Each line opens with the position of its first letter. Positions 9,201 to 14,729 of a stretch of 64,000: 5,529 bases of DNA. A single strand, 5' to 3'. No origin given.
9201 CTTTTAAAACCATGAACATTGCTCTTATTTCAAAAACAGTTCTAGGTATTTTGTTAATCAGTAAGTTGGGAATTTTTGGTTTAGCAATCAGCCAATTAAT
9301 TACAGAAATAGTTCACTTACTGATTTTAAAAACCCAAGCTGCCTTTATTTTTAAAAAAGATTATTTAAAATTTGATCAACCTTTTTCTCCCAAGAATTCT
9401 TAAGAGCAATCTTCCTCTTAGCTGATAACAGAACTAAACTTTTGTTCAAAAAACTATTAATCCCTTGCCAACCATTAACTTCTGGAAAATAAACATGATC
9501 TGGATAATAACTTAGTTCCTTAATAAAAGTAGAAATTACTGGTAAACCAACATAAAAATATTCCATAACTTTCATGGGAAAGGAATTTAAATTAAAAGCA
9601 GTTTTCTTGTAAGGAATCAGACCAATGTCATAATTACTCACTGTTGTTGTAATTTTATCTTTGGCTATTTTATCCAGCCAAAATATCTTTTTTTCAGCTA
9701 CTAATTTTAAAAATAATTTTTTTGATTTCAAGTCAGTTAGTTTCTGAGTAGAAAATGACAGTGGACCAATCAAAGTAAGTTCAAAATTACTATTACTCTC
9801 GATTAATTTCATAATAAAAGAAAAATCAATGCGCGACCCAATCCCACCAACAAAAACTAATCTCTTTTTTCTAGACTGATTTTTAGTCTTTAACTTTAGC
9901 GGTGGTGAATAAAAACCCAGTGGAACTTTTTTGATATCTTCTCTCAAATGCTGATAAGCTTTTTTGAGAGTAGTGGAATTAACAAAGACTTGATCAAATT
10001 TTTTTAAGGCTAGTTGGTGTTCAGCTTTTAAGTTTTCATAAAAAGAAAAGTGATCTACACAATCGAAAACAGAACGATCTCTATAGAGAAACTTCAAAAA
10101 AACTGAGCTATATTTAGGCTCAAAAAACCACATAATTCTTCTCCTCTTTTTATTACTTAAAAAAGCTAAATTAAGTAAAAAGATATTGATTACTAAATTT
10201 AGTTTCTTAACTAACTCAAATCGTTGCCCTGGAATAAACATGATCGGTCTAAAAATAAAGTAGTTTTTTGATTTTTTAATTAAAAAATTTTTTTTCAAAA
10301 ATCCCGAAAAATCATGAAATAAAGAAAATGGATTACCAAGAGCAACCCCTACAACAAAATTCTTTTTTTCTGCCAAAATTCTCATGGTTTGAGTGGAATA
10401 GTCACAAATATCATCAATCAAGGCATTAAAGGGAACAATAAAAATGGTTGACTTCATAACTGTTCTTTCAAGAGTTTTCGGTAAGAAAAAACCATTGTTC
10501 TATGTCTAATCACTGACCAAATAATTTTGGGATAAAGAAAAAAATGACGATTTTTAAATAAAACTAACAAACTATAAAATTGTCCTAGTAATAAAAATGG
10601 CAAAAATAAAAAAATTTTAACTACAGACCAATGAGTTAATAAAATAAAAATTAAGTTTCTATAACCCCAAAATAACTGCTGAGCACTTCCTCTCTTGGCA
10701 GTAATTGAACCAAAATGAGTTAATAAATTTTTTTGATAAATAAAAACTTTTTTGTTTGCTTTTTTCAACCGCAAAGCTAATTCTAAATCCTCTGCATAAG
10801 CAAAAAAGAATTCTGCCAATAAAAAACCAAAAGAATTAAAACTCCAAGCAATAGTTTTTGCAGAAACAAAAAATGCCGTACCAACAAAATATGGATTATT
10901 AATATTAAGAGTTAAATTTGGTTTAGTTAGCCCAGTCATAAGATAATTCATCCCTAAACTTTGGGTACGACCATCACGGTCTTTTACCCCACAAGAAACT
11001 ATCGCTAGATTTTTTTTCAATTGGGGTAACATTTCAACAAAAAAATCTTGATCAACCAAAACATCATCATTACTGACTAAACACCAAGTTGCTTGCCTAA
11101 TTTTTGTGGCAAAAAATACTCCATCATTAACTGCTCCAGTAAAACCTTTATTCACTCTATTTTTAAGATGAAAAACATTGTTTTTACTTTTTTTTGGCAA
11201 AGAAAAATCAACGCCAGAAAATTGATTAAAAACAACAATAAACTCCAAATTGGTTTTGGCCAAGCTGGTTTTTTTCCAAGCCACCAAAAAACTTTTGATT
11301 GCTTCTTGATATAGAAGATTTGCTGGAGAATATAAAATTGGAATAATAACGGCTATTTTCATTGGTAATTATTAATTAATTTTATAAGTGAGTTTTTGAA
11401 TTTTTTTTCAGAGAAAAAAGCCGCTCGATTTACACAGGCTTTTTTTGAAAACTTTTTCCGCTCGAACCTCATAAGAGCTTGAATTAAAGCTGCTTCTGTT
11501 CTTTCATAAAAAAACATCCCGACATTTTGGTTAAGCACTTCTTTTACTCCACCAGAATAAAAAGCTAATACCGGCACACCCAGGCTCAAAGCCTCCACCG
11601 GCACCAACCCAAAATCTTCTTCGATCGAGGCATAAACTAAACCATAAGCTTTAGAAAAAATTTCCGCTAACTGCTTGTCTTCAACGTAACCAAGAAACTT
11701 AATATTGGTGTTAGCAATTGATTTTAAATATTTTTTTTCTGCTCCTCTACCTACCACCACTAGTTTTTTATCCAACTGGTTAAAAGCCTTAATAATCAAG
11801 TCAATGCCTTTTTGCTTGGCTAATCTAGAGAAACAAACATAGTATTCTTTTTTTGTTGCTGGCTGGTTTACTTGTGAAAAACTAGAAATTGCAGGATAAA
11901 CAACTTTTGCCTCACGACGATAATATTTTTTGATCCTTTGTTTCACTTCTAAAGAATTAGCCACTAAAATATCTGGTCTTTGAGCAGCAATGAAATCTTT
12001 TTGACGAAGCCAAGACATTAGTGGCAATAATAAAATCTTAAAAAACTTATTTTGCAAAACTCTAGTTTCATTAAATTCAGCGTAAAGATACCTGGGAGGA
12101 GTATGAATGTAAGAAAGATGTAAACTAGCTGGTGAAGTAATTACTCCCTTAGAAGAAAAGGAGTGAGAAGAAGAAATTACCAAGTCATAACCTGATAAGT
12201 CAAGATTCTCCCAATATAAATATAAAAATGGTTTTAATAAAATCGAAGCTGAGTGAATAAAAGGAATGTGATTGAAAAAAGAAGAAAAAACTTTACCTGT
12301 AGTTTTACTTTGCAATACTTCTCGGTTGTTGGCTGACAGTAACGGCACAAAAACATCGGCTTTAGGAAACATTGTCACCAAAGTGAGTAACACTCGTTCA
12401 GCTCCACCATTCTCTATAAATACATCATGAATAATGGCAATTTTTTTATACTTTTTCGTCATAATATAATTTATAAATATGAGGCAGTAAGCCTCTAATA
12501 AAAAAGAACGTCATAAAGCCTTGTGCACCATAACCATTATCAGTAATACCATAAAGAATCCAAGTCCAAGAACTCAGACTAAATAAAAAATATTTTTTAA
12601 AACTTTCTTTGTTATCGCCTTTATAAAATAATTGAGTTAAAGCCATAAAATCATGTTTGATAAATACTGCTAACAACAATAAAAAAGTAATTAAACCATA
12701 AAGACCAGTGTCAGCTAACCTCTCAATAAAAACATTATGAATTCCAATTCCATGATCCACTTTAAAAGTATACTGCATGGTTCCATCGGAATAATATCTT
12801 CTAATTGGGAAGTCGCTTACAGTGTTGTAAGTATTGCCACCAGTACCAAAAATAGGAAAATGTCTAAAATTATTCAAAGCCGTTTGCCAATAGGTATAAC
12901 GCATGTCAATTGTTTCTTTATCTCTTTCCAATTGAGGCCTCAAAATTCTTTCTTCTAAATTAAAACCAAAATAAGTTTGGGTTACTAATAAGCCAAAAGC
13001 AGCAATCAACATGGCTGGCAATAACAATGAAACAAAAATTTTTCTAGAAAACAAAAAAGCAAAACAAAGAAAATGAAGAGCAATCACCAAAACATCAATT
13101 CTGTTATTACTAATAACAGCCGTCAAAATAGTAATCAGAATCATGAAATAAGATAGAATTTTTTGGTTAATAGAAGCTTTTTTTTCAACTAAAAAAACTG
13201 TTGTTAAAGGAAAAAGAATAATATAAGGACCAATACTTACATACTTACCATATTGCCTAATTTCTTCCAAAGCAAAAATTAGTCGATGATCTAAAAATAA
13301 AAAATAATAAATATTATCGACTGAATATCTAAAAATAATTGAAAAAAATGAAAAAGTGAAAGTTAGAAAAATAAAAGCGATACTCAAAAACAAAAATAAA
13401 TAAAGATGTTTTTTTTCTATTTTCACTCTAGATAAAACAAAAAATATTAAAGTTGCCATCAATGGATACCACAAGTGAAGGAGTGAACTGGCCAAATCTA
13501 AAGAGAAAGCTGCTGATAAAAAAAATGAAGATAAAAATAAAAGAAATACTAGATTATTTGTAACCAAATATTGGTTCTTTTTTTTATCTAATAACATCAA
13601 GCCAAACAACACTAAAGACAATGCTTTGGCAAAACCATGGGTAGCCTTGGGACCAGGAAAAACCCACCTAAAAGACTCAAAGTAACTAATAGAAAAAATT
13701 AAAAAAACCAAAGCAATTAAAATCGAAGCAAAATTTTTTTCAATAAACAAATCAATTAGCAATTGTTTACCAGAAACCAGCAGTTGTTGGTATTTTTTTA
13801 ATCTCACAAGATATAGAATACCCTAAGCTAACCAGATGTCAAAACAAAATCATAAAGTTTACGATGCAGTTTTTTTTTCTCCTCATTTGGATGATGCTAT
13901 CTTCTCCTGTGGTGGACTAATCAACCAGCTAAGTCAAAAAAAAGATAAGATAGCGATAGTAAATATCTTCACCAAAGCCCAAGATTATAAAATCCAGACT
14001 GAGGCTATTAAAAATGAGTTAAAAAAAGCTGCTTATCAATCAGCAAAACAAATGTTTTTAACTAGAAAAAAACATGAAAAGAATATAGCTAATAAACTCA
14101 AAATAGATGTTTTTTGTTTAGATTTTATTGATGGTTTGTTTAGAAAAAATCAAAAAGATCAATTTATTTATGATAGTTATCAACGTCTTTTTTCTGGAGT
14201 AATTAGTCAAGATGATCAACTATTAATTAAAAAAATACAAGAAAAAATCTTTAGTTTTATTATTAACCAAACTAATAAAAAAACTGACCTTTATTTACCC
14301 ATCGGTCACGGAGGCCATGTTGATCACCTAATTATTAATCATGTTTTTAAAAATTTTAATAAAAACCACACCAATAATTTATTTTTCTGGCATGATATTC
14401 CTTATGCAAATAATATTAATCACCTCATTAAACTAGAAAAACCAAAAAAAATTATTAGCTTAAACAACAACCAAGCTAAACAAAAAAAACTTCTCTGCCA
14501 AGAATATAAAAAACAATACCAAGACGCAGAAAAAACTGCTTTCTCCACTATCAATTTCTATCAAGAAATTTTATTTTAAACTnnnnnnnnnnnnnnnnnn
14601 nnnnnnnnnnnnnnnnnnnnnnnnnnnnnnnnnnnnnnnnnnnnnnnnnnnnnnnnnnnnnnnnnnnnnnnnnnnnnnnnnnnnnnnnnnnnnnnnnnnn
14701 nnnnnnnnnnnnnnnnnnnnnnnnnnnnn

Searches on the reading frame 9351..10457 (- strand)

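Call 30: search_protein_families(library=pfam, proteins=[window:9351-10457:-], max_evalue=0.001)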
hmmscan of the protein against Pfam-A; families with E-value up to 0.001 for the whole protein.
window:9351-10457:- (368 aa): 2 families
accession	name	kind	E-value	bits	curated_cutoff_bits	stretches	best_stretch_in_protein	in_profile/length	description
PF00534.26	Glycos_transf_1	-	4.9e-07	29.9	26.4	1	192-310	10-122/172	Glycosyl transferases group 1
PF13692.12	Glyco_trans_1_4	-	8.5e-06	26.5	27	1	199-313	3-109/142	Glycosyl transferases group 1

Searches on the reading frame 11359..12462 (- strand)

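Call 30: search_protein_families(library=pfam, proteins=[window:11359-12462:-], max_evalue=0.001)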
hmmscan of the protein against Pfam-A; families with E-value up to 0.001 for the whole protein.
window:11359-12462:- (367 aa): 4 families
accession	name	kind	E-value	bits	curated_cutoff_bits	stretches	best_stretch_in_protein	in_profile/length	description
PF00534.26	Glycos_transf_1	-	1.1e-27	97.1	26.4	1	196-346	6-168/172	Glycosyl transferases group 1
PF13692.12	Glyco_trans_1_4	-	8.8e-22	78.3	27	1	208-332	4-138/142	Glycosyl transferases group 1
PF20706.3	GT4-conflict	-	5.5e-10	39.2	26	1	198-317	190-327/385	Family 4 Glycosyltransferase in conflict systems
PF13439.12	Glyco_transf_4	-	1.7e-06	28.6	28.5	1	19-192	2-166/170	Glycosyltransferase Family 4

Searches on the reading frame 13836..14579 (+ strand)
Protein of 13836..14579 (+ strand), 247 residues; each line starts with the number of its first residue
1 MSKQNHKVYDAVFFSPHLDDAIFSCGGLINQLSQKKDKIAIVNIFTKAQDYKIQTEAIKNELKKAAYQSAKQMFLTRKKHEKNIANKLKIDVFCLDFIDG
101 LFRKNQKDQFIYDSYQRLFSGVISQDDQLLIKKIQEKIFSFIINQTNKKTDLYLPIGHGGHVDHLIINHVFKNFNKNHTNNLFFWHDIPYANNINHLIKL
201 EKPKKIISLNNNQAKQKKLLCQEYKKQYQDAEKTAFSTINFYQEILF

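Call 81: search_protein_families(library=pfam, proteins=[window:13836-14579:+], max_evalue=0.0001)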
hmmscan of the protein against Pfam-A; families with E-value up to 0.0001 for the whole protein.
window:13836-14579:+ (247 aa): 1 family
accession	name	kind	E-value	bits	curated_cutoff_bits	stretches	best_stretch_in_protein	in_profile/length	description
PF02585.22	PIG-L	-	2.6e-13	51.1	28.2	1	13-172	2-126/129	GlcNAc-PI de-N-acetylase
